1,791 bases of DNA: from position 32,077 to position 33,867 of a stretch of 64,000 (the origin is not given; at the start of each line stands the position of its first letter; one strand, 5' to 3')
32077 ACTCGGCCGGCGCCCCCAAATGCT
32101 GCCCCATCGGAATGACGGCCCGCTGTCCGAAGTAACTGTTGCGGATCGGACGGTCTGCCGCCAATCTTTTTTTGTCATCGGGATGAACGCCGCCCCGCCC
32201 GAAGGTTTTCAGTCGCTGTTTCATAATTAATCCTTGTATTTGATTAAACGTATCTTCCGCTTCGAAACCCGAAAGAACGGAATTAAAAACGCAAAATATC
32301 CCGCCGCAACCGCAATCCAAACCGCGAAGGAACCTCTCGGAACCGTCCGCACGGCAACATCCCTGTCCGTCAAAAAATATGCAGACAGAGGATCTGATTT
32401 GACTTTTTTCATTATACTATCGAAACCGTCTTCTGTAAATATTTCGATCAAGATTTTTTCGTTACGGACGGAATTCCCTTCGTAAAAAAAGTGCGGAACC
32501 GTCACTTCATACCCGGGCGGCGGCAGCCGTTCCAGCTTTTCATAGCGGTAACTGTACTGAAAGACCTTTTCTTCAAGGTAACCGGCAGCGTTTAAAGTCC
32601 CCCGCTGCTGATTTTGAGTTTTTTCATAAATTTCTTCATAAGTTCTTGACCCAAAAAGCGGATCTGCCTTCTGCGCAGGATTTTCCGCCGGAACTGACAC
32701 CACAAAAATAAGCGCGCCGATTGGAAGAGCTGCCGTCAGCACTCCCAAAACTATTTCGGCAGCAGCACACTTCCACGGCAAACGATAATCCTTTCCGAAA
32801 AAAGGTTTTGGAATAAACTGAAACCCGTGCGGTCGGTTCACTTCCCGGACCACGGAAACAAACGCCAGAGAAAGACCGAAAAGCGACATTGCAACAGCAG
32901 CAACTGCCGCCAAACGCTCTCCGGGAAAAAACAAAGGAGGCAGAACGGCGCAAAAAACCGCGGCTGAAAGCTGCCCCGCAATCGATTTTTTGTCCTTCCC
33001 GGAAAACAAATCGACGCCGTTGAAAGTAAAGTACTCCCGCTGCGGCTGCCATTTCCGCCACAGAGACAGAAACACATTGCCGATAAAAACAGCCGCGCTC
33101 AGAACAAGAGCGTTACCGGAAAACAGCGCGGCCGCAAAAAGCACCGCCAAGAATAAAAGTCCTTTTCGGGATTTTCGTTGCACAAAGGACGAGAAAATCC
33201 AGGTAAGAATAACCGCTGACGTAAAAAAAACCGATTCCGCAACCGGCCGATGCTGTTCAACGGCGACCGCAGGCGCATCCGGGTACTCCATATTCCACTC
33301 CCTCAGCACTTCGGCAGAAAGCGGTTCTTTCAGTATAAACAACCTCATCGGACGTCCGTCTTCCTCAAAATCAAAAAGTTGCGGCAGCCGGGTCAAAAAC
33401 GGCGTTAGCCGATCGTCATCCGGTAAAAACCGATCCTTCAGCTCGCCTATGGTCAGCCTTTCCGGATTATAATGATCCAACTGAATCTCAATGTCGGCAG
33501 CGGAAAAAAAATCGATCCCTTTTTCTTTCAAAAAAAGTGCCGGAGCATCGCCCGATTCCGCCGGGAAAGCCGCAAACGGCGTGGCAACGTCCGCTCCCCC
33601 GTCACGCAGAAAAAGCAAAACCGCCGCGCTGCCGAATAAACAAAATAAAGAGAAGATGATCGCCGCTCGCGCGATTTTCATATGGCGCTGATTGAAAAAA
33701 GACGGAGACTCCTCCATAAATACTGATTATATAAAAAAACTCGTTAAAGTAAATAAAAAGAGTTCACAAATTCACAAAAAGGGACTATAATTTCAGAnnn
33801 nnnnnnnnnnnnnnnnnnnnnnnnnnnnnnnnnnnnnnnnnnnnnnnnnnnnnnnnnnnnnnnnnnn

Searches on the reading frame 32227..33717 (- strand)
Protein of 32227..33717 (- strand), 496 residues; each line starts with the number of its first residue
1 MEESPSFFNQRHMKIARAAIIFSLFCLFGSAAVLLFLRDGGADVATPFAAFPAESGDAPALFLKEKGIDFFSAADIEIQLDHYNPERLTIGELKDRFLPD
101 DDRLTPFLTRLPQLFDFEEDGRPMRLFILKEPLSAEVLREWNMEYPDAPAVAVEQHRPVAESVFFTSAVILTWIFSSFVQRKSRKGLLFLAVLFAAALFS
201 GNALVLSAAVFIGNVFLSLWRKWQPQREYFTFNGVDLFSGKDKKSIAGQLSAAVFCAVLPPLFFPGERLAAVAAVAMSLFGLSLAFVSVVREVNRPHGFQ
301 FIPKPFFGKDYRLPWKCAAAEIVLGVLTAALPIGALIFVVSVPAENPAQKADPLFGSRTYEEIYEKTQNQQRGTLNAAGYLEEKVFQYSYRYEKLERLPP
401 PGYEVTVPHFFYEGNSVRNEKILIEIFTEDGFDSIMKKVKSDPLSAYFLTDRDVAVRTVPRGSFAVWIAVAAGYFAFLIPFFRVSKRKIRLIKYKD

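Call 58: search_protein_families(library=pfam, proteins=[window:32227-33717:-], max_evalue=0.1)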
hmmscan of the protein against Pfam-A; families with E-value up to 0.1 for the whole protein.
window:32227-33717:- (496 aa): 1 family
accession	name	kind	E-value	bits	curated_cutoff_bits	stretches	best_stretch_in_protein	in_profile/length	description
PF13796.11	Sensor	-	2.5e-05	24.8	28.2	1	161-291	71-148/162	Putative sensor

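Call 70: find_homologous_proteins(query=window:32227-33717:-, max_evalue=0.001)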
Query window:32227-33717:- (496 aa): 8 proteins with E <= 0.001 among 8000 candidates.
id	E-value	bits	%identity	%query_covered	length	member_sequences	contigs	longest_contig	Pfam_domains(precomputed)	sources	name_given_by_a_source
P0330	0.0e+0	1095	99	100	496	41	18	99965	PF13796.12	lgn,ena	-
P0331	3.0e-152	526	53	97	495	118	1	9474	-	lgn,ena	-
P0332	2.0e-117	411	43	100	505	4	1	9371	-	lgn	-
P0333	1.5e-116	408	44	100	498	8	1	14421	-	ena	-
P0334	9.6e-116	406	44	100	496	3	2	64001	-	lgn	-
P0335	1.6e-115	405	43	100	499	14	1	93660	-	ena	-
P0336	7.6e-112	393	44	99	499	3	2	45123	-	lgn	-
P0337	1.2e-108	382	41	96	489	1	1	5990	-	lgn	-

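Call 79: predict_structure(alignment_id=A4)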
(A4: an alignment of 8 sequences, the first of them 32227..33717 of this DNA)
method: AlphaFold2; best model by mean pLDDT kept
length: 496 residues; sequences in the alignment: 8
mean_pLDDT: 66.2   pTM: 0.49
mean pLDDT of the five models: 66.2, 63.4, 56.9, 55.3, 48.7
residues with pLDDT >= 90: 0; 70-90: 244; 50-70: 159; < 50: 93
segments of 3 or more residues with pLDDT < 50: 1-10, 26-28, 30-46, 154-157, 294-302, 304-313, 340-353, 451-458, 483-496
pLDDT, mean of each block of 10 residues (from residue 1): 38 54 52 42 52 81 83 67 61 70 76 75 78 77 82 56 79 81 71 79 80 71 63 65 71 75 64 71 64 49 45 56 79 71 37 57 85 82 78 77 69 70 60 75 66 43 76 68 41 33
secondary structure, 60 per line:
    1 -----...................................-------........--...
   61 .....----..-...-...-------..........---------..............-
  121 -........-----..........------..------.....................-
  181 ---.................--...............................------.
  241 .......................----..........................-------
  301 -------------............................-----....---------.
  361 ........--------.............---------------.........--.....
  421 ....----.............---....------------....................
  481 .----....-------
elements in order: H6-40 E48-52 H58-65 E77-79 E87-89 H90-96 H106-115 E116-119 E122-129 H135-144 H159-179 H184-200 H203-233 H240-263 H268-293 H314-341 H347-350 H360-368 H377-389 E405-413 E416-424 H429-441 H445-448 H461-481 H486-489

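Call 83: fold_search(model_id=the predicted structure, library=pdb)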
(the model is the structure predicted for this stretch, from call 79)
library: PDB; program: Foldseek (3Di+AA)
matches with E <= 10: 262; with E <= 0.001: 0
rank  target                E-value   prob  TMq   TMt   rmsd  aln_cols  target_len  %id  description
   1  8yr0_A                1.1e-01  0.51  0.20  0.12  22.0       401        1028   11  Cryo-EM Structure of AdeG from Acinetobacter baumannii (released 2025-01-01)
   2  7b8p_A                2.1e-01  0.47  0.21  0.12  16.3       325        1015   11  Acinetobacter baumannii multidrug transporter AdeB in OOO state (released 2021-10-20)
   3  6vks_A                2.1e-01  0.38  0.20  0.12  19.7       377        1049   14  Cryo-electron microscopy structures of a gonococcal multidrug efflux pump illuminate a mechanism of drug recognition w (released 2020-07-01)
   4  9e9f_A                2.2e-01  0.60  0.20  0.12  13.6       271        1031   14  Pseudomonas aeruginosa MexY (released 2024-12-18)
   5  8gk0_B                2.3e-01  0.47  0.22  0.13  19.1       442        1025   11  Multi-drug efflux pump RE-CmeB bound with Erythromycin (released 2023-06-07)
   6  7oul_A                2.3e-01  0.47  0.19  0.11  13.5       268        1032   13  BDM88832 inhibitor bound to the transmembrane domain of AcrB-R971A (released 2021-12-29)
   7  3nog_A                2.7e-01  0.33  0.19  0.12  16.0       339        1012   14  Designed ankyrin repeat protein (DARPin) Binders to AcrB: Plasticity of the Interface (released 2011-05-18)
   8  9e9s_D                2.7e-01  0.10  0.11  0.16  28.5       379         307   12  Cryo-EM structure of the PGD2-bound prostaglandin D2 receptor (DP1)-Gs complex (released 2025-09-03)
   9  6zo6_A                3.4e-01  0.33  0.20  0.12  17.1       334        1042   15  Minocycline binding to the deep binding pocket of AcrB-G619P (released 2021-05-19)
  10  8qzt_A                3.7e-01  0.21  0.19  0.11  16.3       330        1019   12  Single particle cryo-EM co-structure of E. coli AcrB with bound BDM91531 inhibitor at 3.52 A resolution (released 2024-11-06)
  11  8gk4_B                4.0e-01  0.35  0.18  0.11  12.2       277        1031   14  Multi-drug efflux pump RE-CmeB bound with Chloramphenicol (released 2023-05-31)
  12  7ddz                  4.2e-01  0.08  0.11  0.12  23.5       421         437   10  The Crystal Structure of Human Neuropeptide Y Y2 Receptor with JNJ-31020028 (released 2021-01-27)
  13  7b5p_C                5.0e-01  0.33  0.20  0.12  13.7       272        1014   17  AcrB in cycloalkane amphipol (released 2021-12-08)
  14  6b73_A                5.0e-01  0.08  0.12  0.17  26.2       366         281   12  Crystal Structure of a nanobody-stabilized active state of the kappa-opioid receptor (released 2018-01-17)
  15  8dew_A                6.3e-01  0.30  0.19  0.11  13.6       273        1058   15  Cryo-electron microscopy structure of Neisseria gonorrhoeae multidrug efflux pump MtrD with LL-37 complex (released 2022-09-14)
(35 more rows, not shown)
